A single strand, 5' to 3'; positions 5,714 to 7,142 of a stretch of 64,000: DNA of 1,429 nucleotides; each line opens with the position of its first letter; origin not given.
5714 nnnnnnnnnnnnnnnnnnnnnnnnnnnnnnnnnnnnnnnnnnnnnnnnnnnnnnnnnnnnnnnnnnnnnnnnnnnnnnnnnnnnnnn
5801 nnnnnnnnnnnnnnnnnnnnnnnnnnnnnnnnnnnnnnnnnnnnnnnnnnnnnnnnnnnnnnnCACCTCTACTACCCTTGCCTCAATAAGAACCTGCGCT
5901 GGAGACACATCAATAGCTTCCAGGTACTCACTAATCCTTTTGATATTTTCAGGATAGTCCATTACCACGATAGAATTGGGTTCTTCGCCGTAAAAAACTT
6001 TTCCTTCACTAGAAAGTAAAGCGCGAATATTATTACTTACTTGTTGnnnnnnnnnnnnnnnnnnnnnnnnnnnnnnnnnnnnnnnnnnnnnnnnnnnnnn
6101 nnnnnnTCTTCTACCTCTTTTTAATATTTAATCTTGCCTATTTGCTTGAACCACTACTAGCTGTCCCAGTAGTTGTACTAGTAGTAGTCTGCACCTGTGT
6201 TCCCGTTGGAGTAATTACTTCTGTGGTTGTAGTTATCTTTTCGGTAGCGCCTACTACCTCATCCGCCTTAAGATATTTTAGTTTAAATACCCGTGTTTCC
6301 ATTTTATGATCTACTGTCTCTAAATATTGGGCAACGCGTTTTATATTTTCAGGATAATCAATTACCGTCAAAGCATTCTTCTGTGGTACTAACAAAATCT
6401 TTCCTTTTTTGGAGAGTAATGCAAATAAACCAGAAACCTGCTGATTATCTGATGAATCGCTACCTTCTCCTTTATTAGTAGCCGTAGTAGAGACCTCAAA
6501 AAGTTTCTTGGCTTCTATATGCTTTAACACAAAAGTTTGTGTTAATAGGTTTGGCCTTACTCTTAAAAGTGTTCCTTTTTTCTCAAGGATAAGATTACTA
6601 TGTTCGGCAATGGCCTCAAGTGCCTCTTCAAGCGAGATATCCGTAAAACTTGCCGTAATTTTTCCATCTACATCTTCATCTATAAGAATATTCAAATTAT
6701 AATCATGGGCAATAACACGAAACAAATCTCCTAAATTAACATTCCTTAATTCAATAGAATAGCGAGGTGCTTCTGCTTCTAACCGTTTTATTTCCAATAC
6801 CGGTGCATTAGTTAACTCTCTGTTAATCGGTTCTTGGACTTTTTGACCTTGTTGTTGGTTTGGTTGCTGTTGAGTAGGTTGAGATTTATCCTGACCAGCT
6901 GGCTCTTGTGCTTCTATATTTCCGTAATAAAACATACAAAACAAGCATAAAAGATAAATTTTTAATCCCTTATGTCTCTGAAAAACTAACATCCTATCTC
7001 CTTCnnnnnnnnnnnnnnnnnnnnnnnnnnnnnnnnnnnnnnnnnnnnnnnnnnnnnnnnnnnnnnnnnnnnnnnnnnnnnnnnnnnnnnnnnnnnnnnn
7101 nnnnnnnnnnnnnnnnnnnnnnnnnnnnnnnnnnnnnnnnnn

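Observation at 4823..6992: Split secretin: N0–N1 domains encoded as a separate secreted protein upstream of a short secretin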

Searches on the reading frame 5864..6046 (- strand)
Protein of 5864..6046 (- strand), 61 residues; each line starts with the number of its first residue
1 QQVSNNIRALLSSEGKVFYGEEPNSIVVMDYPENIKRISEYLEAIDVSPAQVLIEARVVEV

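Call 18: search_protein_families(library=pfam, proteins=[window:5864-6046:-], max_evalue=10)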
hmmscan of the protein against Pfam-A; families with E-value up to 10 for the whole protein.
seq(61 aa): 2 families
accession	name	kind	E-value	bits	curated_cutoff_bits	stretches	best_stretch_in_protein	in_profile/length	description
PF03958.22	Secretin_N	-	4.3e-06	27.3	28.2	1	3-51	14-69/69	Bacterial type II/III secretion system short domain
PF13497.11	DUF4121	-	0.1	12.3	27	1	13-40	201-228/264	Domain of unknown function (DUF4121)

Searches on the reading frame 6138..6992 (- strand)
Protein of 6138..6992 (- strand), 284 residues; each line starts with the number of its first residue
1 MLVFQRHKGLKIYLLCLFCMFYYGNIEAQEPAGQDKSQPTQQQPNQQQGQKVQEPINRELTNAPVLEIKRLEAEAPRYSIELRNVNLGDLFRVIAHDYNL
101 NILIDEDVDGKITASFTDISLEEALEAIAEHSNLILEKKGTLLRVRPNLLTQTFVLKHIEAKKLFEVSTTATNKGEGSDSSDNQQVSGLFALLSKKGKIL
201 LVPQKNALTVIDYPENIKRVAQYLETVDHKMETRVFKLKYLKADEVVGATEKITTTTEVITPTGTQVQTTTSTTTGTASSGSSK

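Call 4: search_protein_families(library=pfam, proteins=[window:6138-6992:-], max_evalue=0.1)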
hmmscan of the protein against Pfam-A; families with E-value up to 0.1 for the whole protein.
window:6138-6992:- (284 aa): 5 families
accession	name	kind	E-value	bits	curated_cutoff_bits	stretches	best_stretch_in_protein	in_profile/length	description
PF03958.22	Secretin_N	-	4.3e-10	40.1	28.2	1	151-228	1-64/69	Bacterial type II/III secretion system short domain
PF16344.10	FecR_C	-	9.8e-05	22.8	24.4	1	81-139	3-64/70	FecR, C-terminal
PF07660.19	STN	-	0.00033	20.8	28.4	1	100-147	1-51/52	Secretin and TonB N terminus short domain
PF21305.2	type_II_gspD_N0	-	0.0048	17.2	27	1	81-126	2-48/71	GspD-like, N0 domain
PF13567.11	DUF4131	-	0.035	14.2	31.6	1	10-55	32-77/165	Domain of unknown function (DUF4131)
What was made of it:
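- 6138..6992 (-): Gene A: 284-aa secreted N-terminal half of the secretin (signal peptide, Q-rich linker, N0, N1, then beta1/alpha1a of the next N domain and a low-complexity tail). Pfam Secretin_N 4.3e-10, STN and GspD_N0 weak (call 4).
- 6549..6806 (-): N0 / STN-like domain (res 63-148). Pfam STN, GspD_N0 and FecR_C weak hits (call 4).
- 6309..6548 (-): N1 domain (Secretin_N, res 149-228), with a low-complexity insertion in helix alpha1 (res 168-185; 6438..6491). Pfam Secretin_N model 1-64 (call 4).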

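Call 5: find_homologous_proteins(query=window:6138-6992:-, max_evalue=0.001)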
Query window:6138-6992:- (284 aa): 195 proteins with E <= 0.001 among 2062 candidates; the best 120 are listed.
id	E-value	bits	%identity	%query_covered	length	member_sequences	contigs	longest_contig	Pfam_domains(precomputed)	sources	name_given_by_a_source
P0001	2.2e-179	612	100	100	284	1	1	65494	PF03958.23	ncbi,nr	ncbi:MAG: hypothetical protein N2606_00860 [Candidatus Omnitrophica bacterium]|nr:hypothetical prote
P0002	1.9e-88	314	58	84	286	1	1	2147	PF16344.11,PF03958.23,PF07660.20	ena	-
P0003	8.1e-87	309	62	79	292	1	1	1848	PF16344.11,PF03958.23,PF07660.20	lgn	-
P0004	9.5e-87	309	59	81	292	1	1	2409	PF03958.23,PF07660.20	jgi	jgi:type II secretory pathway component GspD/PulD (secretin)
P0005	1.4e-86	308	55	83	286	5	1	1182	PF16344.11,PF03958.23,PF07660.20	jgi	-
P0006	2.7e-86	307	56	84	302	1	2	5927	PF03958.23,PF07660.20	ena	-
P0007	2.0e-85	304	60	80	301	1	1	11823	PF07660.20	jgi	jgi:type II secretory pathway component GspD/PulD (secretin)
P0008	4.2e-85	303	52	84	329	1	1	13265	PF03958.23,PF07660.20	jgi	jgi:type II secretory pathway component HofQ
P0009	1.2e-83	299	57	86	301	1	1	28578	PF07660.20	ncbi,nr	ncbi:MAG: secretin and TonB N-terminal domain-containing protein [Candidatus Omnitrophica bacterium]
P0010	2.2e-83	298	62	69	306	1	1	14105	PF03958.23,PF07660.20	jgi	jgi:type II secretory pathway component GspD/PulD (secretin)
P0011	1.4e-82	295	61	73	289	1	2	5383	PF03958.23,PF07660.20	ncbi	-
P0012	1.4e-82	295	58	84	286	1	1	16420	PF16344.11,PF03958.23,PF07660.20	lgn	-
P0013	2.1e-82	294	53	96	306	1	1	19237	PF16344.11,PF03958.23,PF07660.20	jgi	jgi:type II secretory pathway component HofQ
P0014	2.8e-81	291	61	76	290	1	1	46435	PF03958.23,PF07660.20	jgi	jgi:type II secretory pathway component GspD/PulD (secretin)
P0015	2.8e-80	288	53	84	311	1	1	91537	PF03958.23,PF07660.20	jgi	jgi:type II secretory pathway component GspD/PulD (secretin)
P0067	1.9e-60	223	54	65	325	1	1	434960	PF03958.23,PF07660.20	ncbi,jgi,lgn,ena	ncbi:MAG: hypothetical protein WC695_07330 [Candidatus Omnitrophota bacterium]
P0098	7.3e-57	211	45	84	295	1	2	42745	-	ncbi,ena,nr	ncbi:MAG: hypothetical protein A3J51_06585 [Omnitrophica WOR_2 bacterium RIFCSPHIGHO2_02_FULL_45_21]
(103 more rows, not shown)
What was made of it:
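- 6138..6992 (-): 195 homologs, nearly all 230-395 aa (call 5).
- Checked: STN 3.3e-4 and GspD_N0 4.8e-3 are both below their thresholds, but orthologs carry precomputed STN hits (call 5).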

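Call 7: find_encoding_contigs(protein=P0067, flank=8000, max_places=2)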
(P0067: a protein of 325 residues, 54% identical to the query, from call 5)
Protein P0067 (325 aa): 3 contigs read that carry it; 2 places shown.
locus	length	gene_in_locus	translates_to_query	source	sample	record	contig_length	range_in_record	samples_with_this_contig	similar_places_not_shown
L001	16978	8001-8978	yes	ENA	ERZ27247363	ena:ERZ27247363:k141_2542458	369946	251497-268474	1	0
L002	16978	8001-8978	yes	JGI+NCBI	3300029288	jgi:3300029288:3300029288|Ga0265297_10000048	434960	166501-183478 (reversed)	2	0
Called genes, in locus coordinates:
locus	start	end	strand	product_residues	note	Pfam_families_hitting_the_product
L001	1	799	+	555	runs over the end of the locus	PF05157:MshEN, PF00437:T2SSE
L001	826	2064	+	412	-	PF28597:T2SSF_N, PF00482:T2SSF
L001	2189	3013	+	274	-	PF00512:HisKA, PF02518:HATPase_c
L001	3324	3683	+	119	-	PF07238:PilZ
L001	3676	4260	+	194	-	PF00072:Response_reg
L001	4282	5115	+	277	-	PF05157:MshEN, PF07238:PilZ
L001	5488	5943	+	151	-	-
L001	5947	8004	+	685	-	PF26686:DUF8575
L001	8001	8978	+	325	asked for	PF03958:Secretin_N (faint), PF07660:STN (weak)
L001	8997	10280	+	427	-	PF00263:Secretin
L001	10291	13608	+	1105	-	-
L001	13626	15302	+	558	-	PF13401:AAA_22 (faint), PF05157:MshEN, PF13173:AAA_14 (faint), PF00437:T2SSE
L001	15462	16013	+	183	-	PF07963:N_methyl, PF08334:T2SSG, PF22434:PilW_C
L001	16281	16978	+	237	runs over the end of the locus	PF00005:ABC_tran, PF13304:AAA_21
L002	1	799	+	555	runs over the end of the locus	PF05157:MshEN, PF00437:T2SSE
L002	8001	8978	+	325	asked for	PF03958:Secretin_N (faint), PF07660:STN (weak)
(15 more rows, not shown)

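Call 8: find_encoding_contigs(protein=P0098, flank=8000, max_places=2)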
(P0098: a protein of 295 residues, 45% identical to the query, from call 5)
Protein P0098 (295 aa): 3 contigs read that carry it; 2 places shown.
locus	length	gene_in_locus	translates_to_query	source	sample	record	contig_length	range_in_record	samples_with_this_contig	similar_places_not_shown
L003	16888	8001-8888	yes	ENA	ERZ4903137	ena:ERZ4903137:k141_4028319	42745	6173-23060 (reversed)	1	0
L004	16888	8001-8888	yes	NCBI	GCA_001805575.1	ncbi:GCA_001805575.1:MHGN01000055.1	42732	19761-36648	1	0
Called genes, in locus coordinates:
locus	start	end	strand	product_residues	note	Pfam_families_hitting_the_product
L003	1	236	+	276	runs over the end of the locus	PF13371:TPR_9 (weak), PF14559:TPR_19, PF21033:RMD1-3 (weak), PF13431:TPR_17 (weak), PF00515:TPR_1, PF07719:TPR_2, PF13181:TPR_8, PF13414:TPR_11, +3 more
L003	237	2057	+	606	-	PF05157:MshEN, PF00437:T2SSE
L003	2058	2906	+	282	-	PF13191:AAA_16 (weak), PF13401:AAA_22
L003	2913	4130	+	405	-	PF28597:T2SSF_N, PF00482:T2SSF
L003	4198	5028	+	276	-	PF00512:HisKA, PF02518:HATPase_c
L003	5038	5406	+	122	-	PF07238:PilZ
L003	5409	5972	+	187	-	PF00072:Response_reg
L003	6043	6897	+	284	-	PF05157:MshEN, PF07238:PilZ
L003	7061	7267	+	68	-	PF00376:MerR (weak), PF13411:MerR_1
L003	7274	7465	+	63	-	PF12728:HTH_17 (weak), PF00376:MerR (weak), PF13411:MerR_1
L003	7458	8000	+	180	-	-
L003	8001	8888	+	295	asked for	-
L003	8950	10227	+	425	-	PF00263:Secretin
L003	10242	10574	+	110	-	-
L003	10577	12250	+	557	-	PF05157:MshEN, PF00437:T2SSE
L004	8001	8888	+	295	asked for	-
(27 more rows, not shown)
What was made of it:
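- Synteny is conserved (calls 7, 8).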

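Call 20: find_related_loci(query=A1, collection=genome_contigs, flank=8000)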
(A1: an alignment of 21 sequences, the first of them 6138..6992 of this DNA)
Query A1 (284 aa) in genome_contigs; peptide patterns used: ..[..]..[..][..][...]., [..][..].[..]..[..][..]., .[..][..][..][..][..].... (x = any residue, [..] = any of these).
127 stretches matched a pattern; 37 encode a relative of the query (tblastn E <= 1e-3); 37 distinct loci.
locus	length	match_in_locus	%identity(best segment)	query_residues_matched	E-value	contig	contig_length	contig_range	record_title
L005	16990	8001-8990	57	39-283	3e-79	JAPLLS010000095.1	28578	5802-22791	MAG: Candidatus Omnitrophota bacterium isolate LacPavin_0920_SED3_MAG_47_10 LacPavin_0920_SED3_scaffold_4102475, whole g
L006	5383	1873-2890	61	44-253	7e-78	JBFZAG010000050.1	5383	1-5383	MAG: Candidatus Omnitrophota bacterium isolate PPR_0461 k121_1092347, whole genome shotgun sequence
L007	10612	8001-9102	52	27-248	5e-71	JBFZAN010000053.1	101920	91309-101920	MAG: Candidatus Omnitrophota bacterium isolate PPR_0468 PPR_0468.fa_k121_209592, whole genome shotgun sequence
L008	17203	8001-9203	47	7-248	4e-70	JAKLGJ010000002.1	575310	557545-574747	MAG: Candidatus Omnitrophota bacterium isolate RA.bin37 RA.bin37_2, whole genome shotgun sequence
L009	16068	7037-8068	53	56-253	1e-68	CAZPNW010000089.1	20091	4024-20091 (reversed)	MAG TPA_asm: uncultured Planctomycetales bacterium isolate binchicken_co216_53 genome assembly, contig: k141_3891059, wh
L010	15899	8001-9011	55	56-248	9e-68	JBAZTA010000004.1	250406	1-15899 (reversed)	MAG: Candidatus Omnitrophota bacterium isolate SO_2017_GW1_19 NODE_378_length_250406_cov_2.109318_OW334_2017, whole geno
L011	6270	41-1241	46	9-252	5e-66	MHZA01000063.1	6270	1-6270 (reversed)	MAG: Planctomycetes bacterium RIFCSPLOWO2_12_FULL_40_19 rifcsplowo2_12_scaffold_23049, whole genome shotgun sequence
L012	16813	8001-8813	43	9-265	1e-64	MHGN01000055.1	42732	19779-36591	MAG: Omnitrophica WOR_2 bacterium RIFCSPHIGHO2_02_FULL_45_21 rifcsphigho2_02_scaffold_5387, whole genome shotgun sequenc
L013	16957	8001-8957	54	64-248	3e-64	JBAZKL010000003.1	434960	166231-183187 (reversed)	MAG: Candidatus Omnitrophota bacterium isolate SO_2017_LW4_142 scaffold_56_c1_LW137-91_2017, whole genome shotgun sequen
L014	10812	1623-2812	44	8-248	2e-64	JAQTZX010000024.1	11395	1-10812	MAG: Candidatus Omnitrophota bacterium isolate STC_70 NODE_13350_length_11395_cov_2.340078_Sandtown_C, whole genome shot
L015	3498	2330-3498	45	3-248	3e-63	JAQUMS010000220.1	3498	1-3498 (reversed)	MAG: Candidatus Omnitrophota bacterium isolate STD1_16 NODE_126460_length_3498_cov_2.730050_Sandtown_D1, whole genome sh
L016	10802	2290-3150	61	65-249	7e-63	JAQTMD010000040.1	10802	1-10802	MAG: Candidatus Omnitrophota bacterium isolate STA_32 NODE_12400_length_10802_cov_2.662951_Sandtown_A, whole genome shot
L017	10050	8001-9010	49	39-252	4e-62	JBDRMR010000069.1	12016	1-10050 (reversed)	MAG: Candidatus Omnitrophota bacterium isolate MEGAHIT-group-1.84 k141_10253200, whole genome shotgun sequence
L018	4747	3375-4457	42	14-273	2e-60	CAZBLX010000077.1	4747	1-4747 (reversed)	MAG TPA_asm: uncultured Planctomycetia bacterium isolate binchicken_co6_478 genome assembly, contig: NODE_24543_length_4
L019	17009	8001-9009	48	62-249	1e-59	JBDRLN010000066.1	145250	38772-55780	MAG: Candidatus Omnitrophota bacterium isolate MEGAHIT-group-1.780 k141_6004503, whole genome shotgun sequence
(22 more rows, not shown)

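Call 64: search_protein_representatives(protein=window:6138-6992:-)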
Query: 284 residues. Proteins with E-value up to 0.001 (for the whole library): 1841; up to 1e-10: 179; up to 1e-30: 80. The best 150 are listed.
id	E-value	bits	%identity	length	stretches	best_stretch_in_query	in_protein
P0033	9.8e-68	244.7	56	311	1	27-281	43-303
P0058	1.3e-62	228.0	54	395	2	29-168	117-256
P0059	2.6e-62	227.0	47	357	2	33-188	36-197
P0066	1.5e-61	224.5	54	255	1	42-251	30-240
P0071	4.0e-60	219.8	53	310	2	35-178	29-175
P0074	5.7e-60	219.3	45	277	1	12-272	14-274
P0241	1.1e-58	215.1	48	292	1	10-277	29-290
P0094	1.5e-57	211.4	46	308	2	12-175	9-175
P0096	2.0e-57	211.0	46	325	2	12-180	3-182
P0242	5.6e-57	209.5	45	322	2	27-173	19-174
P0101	8.9e-57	208.8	48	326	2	37-182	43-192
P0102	9.1e-57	208.8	50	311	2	34-171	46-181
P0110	1.2e-54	201.9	44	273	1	17-272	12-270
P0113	2.0e-54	201.1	48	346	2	39-190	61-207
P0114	2.1e-54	201.1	44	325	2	11-175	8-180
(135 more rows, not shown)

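Call 72: search_solved_structures(query=window:6138-6992:-, max_evalue=0.01, show_alignments=2)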
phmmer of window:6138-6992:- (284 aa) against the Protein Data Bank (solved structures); distinct sequences matched with E-value up to 0.01: 6.
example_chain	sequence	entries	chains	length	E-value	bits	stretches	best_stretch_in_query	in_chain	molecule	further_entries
3jc8_Qa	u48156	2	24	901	1.2e-07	34.8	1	75-232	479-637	PilQ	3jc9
4av2_A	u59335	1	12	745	1.3e-07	34.6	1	77-233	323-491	TYPE IV PILUS BIOGENESIS AND COMPETENCE PROTEIN PILQ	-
9sh1_A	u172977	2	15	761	2.3e-07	33.8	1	77-232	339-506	Type IV pilus biogenesis and competence protein PilQ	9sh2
4ar0_A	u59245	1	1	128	1.2e-06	31.5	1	77-148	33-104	TYPE IV PILUS BIOGENESIS AND COMPETENCE PROTEIN PILQ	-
2y3m_A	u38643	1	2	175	1.8e-05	27.6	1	74-232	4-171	PROTEIN TRANSPORT PROTEIN HOFQ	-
6w6m_A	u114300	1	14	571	0.00022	24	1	70-232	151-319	Type IV pilus secretin PilQ family protein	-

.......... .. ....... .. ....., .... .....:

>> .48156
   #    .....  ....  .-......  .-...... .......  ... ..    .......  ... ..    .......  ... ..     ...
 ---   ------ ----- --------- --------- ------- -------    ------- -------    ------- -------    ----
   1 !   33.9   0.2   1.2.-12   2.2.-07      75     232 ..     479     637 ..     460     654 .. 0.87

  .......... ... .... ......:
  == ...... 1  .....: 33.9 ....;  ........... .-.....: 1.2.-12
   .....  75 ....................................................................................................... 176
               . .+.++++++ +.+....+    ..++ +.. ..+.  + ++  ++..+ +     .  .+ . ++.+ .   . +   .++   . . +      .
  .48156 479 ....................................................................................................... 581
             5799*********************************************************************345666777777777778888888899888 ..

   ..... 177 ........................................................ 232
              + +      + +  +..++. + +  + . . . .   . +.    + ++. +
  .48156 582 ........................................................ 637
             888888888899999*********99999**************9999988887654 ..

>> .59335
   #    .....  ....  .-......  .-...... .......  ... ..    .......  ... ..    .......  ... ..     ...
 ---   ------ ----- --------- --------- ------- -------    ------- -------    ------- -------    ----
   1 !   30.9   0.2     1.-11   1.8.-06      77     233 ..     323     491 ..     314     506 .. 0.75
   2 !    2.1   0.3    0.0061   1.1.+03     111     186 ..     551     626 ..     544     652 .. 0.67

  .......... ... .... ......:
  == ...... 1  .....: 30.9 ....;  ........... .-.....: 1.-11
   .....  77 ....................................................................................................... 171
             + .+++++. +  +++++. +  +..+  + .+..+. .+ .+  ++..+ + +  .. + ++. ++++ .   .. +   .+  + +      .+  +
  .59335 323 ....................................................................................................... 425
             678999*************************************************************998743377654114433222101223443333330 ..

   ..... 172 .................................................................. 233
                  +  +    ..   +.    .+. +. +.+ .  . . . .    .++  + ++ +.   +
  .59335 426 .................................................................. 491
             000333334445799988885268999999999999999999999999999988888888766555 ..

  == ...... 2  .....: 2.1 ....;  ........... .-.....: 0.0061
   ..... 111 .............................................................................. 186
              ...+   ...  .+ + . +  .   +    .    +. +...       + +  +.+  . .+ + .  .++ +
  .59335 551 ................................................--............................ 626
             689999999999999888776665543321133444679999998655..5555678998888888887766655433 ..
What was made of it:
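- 6549..6806 (-): PDB PilQ N0 alignments (call 72).
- Closest known: PilQ / GspD / MshL-class secretins. Same: A matches PilQ N0-N1 at E about 1e-7 (call 72).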

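Call 74: search_protein_families(library=ncbifam, proteins=[window:6138-6992:-], max_evalue=0.01)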
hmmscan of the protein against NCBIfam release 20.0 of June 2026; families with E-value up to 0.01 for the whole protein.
window:6138-6992:- (284 aa): 7 families
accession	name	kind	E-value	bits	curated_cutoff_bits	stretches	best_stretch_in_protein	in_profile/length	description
TIGR02515.1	IV_pilus_PilQ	subfamily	3.5e-18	65.8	284.35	2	77-148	3-74/428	type IV pilus secretin PilQ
TIGR02517.1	type_II_gspD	equivalog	1.3e-12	47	351.35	1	81-264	2-187/600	type II secretion system secretin GspD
NF010083.0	PRK13568.1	equivalog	1.3e-09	37.3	554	1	72-231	22-186/419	DNA uptake porin HofQ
NF007851.2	PRK10560.1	exception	5.4e-06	25.5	598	1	80-231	26-178/412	DNA uptake porin HofQ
TIGR02520.1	pilus_B_mal_scr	equivalog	6.1e-05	21.8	287.65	0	191-231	230-271/513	PilN family type IVB pilus formation outer membrane protein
TIGR02516.1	type_III_yscC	equivalog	0.00027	19.6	238.45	1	79-164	3-90/463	type III secretion system outer membrane ring subunit SctC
NF011873.0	PRK15346.1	equivalog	0.00078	18.2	524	1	66-243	19-188/499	EscC/YscC/HrcC family type III secretion system outer membrane ring protein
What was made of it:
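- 6549..6806 (-): NCBIfam PilQ model positions 3-74 (call 74).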

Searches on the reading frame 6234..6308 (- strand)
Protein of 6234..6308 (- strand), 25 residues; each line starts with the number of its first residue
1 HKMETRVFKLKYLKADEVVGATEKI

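Call 18: search_protein_families(library=pfam, proteins=[window:6234-6308:-], max_evalue=10)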
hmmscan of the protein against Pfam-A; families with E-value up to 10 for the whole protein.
seq(25 aa): 1 family
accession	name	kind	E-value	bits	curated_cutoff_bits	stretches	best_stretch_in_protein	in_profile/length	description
PF03958.22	Secretin_N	-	0.13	12.9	28.2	1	5-19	1-15/69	Bacterial type II/III secretion system short domain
